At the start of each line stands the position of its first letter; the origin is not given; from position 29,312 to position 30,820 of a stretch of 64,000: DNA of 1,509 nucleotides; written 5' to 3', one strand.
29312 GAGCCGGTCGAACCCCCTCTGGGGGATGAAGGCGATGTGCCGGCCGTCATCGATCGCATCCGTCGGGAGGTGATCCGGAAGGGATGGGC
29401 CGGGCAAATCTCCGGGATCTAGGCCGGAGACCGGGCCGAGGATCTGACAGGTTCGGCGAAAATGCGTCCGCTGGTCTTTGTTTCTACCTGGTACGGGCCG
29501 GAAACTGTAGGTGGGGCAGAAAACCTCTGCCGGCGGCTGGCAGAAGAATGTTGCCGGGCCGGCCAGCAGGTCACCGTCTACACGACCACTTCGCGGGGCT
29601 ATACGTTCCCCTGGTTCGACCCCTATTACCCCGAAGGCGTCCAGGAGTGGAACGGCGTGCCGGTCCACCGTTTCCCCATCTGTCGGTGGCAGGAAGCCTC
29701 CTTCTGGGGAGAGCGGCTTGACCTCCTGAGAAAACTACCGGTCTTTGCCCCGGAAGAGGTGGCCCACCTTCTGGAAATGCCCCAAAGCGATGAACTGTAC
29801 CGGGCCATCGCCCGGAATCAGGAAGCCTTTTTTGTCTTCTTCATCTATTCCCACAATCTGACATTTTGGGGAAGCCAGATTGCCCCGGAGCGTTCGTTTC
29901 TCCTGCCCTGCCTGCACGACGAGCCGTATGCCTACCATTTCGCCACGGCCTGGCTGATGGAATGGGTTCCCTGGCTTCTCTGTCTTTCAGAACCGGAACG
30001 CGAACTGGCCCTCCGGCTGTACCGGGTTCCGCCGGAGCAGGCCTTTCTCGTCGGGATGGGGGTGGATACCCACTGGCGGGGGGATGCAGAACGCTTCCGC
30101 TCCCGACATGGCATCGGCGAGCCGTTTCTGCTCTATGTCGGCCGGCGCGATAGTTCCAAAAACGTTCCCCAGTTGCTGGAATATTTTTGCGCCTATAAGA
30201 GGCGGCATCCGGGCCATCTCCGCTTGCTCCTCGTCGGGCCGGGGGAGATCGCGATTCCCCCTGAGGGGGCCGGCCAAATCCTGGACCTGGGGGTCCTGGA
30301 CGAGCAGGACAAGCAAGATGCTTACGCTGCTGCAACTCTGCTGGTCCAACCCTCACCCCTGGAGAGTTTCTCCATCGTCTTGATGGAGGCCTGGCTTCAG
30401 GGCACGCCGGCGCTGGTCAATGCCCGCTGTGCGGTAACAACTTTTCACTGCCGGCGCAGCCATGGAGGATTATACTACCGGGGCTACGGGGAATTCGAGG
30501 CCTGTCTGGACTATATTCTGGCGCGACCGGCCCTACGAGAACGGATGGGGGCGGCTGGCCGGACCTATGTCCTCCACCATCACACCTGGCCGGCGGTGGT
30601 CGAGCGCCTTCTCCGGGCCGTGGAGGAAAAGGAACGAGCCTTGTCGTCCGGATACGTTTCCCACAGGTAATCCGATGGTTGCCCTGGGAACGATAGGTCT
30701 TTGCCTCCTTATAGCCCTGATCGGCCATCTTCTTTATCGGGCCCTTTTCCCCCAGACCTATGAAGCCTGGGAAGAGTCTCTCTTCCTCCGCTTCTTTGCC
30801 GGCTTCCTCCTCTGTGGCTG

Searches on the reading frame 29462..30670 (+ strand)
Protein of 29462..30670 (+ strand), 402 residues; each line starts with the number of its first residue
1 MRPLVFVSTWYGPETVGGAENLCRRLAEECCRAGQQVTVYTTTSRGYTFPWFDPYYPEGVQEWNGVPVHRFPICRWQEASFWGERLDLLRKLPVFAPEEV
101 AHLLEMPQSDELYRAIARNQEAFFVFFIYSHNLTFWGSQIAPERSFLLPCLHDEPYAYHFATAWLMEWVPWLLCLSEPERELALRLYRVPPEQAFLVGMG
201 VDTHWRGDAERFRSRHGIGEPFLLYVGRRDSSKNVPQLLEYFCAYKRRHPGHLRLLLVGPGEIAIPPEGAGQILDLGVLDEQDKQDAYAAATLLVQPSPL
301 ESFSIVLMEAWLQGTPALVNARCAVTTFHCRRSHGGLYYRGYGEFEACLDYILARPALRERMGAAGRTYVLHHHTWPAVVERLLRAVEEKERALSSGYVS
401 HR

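Call 51: search_protein_families(library=pfam, proteins=[window:29462-30670:+], max_evalue=0.00001)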
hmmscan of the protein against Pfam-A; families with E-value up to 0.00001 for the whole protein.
window:29462-30670:+ (402 aa): 5 families
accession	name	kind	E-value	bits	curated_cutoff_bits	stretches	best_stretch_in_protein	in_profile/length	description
PF00534.26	Glycos_transf_1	-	2.9e-12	46.9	26.4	1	210-367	5-170/172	Glycosyl transferases group 1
PF13692.12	Glyco_trans_1_4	-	1.1e-09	39.1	27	1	221-320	2-106/142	Glycosyl transferases group 1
PF13579.12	Glyco_trans_4_4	-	1.1e-08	36.1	29.7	1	17-198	1-156/158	Glycosyl transferase 4-like domain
PF13524.12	Glyco_trans_1_2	-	1.6e-08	35.1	25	1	253-384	15-143/144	Glycosyl transferase-like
PF13439.12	Glyco_transf_4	-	1.3e-07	32.2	28.5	1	16-204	1-169/170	Glycosyltransferase Family 4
